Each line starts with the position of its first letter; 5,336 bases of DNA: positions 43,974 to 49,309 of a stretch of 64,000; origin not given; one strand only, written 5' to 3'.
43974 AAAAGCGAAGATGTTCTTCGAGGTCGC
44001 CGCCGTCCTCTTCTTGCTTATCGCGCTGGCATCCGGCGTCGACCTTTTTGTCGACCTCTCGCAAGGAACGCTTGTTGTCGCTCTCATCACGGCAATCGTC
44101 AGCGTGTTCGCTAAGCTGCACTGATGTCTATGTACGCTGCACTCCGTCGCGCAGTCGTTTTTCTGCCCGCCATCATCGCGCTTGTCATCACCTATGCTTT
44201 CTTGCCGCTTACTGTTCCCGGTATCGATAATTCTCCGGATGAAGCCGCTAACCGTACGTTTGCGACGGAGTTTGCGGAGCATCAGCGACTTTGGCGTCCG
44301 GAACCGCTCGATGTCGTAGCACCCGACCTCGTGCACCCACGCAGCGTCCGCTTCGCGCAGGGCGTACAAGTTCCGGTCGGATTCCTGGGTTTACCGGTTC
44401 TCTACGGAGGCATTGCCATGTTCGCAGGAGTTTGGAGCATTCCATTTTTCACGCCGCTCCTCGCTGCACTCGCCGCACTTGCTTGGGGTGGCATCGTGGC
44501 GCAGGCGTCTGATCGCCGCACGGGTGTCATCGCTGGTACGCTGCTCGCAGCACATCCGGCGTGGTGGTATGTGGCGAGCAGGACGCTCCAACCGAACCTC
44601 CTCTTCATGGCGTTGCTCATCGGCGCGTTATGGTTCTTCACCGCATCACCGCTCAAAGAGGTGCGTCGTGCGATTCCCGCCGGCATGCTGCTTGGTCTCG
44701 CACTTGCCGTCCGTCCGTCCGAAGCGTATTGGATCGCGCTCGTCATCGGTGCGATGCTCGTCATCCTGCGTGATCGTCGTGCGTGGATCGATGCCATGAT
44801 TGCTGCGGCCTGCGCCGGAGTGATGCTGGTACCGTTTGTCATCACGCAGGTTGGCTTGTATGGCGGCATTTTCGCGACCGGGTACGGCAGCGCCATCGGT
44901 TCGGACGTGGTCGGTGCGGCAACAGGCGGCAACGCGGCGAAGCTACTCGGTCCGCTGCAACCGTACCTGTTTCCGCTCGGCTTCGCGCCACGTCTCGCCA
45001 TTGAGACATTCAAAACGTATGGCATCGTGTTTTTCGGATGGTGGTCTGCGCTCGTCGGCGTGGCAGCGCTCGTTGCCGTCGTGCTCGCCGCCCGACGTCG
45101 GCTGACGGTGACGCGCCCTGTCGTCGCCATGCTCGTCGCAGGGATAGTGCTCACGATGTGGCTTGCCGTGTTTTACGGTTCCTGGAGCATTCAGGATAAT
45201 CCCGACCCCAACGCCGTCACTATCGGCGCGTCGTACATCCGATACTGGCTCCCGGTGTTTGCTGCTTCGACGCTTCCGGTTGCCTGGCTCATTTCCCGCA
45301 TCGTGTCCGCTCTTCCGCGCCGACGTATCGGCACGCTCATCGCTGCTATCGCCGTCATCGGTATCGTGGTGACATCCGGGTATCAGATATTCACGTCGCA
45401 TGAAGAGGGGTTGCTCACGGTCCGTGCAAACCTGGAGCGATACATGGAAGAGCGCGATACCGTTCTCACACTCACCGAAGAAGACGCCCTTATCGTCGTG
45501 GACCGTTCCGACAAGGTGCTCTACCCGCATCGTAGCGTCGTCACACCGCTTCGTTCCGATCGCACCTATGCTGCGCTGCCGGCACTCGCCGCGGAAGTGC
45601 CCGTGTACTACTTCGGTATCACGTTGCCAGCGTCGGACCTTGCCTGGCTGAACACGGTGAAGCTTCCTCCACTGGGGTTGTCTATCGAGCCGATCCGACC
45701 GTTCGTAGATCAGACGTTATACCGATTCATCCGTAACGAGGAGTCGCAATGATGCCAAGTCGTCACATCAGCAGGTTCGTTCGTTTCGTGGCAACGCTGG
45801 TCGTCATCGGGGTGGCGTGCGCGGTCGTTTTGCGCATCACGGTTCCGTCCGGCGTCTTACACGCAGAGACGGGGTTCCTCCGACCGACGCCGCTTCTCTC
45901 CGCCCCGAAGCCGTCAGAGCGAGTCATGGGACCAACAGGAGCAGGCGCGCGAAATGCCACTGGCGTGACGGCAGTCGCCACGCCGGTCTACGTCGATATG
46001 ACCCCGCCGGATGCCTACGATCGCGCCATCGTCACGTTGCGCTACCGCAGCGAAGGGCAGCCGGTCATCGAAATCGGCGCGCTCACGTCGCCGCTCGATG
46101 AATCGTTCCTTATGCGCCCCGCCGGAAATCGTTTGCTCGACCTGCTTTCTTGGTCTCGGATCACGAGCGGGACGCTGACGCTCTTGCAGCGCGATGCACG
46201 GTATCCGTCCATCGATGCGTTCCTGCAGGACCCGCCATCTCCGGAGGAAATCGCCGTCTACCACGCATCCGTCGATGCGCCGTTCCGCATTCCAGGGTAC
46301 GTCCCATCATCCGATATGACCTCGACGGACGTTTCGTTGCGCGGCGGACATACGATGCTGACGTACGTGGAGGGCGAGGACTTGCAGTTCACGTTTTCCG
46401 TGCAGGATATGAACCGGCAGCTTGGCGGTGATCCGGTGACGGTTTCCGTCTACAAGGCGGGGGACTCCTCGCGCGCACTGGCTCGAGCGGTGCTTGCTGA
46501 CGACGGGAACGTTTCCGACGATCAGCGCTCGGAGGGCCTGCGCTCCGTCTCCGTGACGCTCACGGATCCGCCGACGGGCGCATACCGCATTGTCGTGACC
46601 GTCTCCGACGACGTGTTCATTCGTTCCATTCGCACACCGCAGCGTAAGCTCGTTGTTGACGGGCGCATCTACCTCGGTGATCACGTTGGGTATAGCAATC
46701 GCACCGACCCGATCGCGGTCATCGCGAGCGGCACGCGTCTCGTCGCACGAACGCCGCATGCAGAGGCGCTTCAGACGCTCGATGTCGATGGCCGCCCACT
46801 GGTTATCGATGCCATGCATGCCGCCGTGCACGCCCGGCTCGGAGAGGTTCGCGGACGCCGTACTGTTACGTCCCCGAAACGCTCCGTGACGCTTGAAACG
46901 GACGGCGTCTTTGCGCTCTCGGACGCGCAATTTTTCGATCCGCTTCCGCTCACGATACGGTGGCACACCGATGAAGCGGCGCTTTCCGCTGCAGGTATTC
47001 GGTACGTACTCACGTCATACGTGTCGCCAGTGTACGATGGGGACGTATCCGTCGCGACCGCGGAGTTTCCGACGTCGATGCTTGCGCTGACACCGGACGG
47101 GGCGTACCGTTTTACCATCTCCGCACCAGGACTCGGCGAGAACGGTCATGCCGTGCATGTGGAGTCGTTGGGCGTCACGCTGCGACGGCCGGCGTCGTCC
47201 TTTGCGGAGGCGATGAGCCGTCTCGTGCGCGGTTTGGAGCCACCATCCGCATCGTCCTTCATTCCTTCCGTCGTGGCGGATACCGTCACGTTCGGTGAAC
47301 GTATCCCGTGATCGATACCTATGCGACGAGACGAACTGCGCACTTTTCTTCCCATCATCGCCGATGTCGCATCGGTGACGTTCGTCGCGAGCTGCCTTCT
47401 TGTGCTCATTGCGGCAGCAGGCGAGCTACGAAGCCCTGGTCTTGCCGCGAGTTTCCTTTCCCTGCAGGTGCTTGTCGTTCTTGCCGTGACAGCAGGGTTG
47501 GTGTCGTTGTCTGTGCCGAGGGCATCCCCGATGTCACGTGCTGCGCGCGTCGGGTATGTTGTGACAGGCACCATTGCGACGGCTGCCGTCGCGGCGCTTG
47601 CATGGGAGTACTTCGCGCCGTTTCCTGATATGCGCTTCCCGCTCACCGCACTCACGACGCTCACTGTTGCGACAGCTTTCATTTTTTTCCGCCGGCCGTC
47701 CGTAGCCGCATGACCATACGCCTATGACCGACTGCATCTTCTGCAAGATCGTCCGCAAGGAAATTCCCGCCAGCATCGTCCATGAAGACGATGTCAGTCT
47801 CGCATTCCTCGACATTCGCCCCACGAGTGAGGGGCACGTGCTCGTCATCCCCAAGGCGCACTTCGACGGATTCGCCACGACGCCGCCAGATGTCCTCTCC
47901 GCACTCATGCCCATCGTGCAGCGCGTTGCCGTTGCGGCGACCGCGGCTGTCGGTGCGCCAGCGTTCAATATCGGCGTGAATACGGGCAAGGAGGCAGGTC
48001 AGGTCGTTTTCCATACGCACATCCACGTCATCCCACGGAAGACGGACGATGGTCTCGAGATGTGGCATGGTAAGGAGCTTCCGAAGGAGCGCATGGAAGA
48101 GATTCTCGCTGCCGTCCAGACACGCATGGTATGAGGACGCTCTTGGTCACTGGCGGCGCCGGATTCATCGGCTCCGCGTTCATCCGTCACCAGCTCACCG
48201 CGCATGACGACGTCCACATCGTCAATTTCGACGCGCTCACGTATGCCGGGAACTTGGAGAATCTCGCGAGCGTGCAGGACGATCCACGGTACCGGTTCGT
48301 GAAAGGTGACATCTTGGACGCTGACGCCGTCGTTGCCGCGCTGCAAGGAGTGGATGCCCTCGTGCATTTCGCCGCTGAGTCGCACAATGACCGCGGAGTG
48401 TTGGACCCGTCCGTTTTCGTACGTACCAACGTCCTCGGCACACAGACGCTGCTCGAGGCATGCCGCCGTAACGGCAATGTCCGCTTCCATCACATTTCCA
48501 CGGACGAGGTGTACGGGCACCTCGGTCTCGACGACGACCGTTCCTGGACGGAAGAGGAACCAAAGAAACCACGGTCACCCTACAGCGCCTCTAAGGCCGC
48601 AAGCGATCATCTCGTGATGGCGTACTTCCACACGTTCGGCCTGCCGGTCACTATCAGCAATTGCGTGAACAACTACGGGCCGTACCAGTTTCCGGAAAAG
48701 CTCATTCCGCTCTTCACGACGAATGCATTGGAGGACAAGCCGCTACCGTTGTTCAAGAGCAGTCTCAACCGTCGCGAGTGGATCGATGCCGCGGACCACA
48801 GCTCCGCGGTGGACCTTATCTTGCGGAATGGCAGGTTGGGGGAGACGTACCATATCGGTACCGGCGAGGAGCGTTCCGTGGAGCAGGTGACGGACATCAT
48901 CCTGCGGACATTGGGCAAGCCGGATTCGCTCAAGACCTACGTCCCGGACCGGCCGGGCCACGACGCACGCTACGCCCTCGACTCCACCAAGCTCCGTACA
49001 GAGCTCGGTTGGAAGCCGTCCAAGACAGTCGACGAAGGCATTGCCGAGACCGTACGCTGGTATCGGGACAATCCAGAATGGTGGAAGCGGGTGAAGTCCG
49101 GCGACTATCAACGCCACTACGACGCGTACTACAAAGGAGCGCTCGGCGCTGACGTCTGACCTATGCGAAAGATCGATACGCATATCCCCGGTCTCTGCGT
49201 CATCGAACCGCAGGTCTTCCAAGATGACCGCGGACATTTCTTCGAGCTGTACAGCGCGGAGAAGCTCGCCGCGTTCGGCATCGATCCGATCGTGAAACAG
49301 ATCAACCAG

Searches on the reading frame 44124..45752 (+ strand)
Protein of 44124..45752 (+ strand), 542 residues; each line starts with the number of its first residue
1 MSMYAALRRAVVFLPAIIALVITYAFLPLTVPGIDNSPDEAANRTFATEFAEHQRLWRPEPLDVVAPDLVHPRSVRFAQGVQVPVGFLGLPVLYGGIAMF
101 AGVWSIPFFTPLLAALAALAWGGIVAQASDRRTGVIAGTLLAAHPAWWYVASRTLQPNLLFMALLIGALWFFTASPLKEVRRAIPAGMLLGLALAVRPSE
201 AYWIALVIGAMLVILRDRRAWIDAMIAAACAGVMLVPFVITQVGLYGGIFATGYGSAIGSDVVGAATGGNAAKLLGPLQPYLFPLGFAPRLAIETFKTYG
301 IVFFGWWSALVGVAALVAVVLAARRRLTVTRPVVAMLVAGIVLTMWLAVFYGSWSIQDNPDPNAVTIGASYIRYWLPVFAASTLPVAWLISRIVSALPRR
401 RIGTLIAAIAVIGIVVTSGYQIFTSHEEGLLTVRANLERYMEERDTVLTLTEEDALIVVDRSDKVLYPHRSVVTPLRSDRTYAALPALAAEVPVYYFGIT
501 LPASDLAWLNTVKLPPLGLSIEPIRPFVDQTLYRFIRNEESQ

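Call 65: search_protein_families(library=pfam, proteins=[window:44124-45752:+], max_evalue=0.001)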
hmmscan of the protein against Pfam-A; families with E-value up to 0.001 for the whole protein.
window:44124-45752:+ (542 aa): 1 family
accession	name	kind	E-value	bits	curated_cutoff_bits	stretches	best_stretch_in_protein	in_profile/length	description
PF13231.12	PMT_2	-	2.8e-05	24.8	26.1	1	102-239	20-155/160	Dolichyl-phosphate-mannose-protein mannosyltransferase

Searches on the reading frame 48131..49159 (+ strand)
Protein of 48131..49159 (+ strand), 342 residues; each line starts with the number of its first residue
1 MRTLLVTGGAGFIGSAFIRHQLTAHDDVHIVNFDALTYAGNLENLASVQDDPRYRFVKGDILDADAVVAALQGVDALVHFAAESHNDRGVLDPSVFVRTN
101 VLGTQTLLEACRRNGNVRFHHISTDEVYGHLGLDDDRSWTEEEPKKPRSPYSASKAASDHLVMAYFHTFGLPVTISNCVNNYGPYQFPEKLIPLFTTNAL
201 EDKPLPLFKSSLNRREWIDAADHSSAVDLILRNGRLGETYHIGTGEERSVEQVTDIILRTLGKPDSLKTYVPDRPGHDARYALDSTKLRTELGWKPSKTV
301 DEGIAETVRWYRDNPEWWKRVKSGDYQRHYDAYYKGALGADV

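Call 65: search_protein_families(library=pfam, proteins=[window:48131-49159:+], max_evalue=0.001)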
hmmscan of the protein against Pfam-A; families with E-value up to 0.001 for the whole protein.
window:48131-49159:+ (342 aa): 9 families
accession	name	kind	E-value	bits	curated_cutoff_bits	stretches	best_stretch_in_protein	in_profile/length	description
PF16363.11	GDP_Man_Dehyd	-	6.6e-74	249.8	27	1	5-307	1-332/332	GDP-mannose 4,6 dehydratase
PF01370.27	Epimerase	-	3.6e-59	200.5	20.9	1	5-243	2-240/240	NAD dependent epimerase/dehydratase family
PF01073.25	3Beta_HSD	-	2.9e-20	72.9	22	1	5-164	1-159/280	3-beta hydroxysteroid dehydrogenase/isomerase family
PF07993.18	NAD_binding_4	-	5.2e-14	52.5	20.1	1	6-176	1-202/258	Male sterility protein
PF02719.21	Polysacc_synt_2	-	1.5e-13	51.1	20.2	1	4-126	1-130/293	Polysaccharide biosynthesis protein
PF04321.23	RmlD_sub_bind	-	1.9e-13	50.6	27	1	3-166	2-140/287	RmlD substrate binding domain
PF13460.12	NAD_binding_10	-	1.3e-10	41.8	27.2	1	8-162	1-131/184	NAD(P)H-binding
PF05368.20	NmrA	-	2.5e-05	24.4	27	1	3-264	4-237/298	NmrA-like family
PF00106.31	adh_short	-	0.00087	19.3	26.6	0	3-76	2-73/195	short chain dehydrogenase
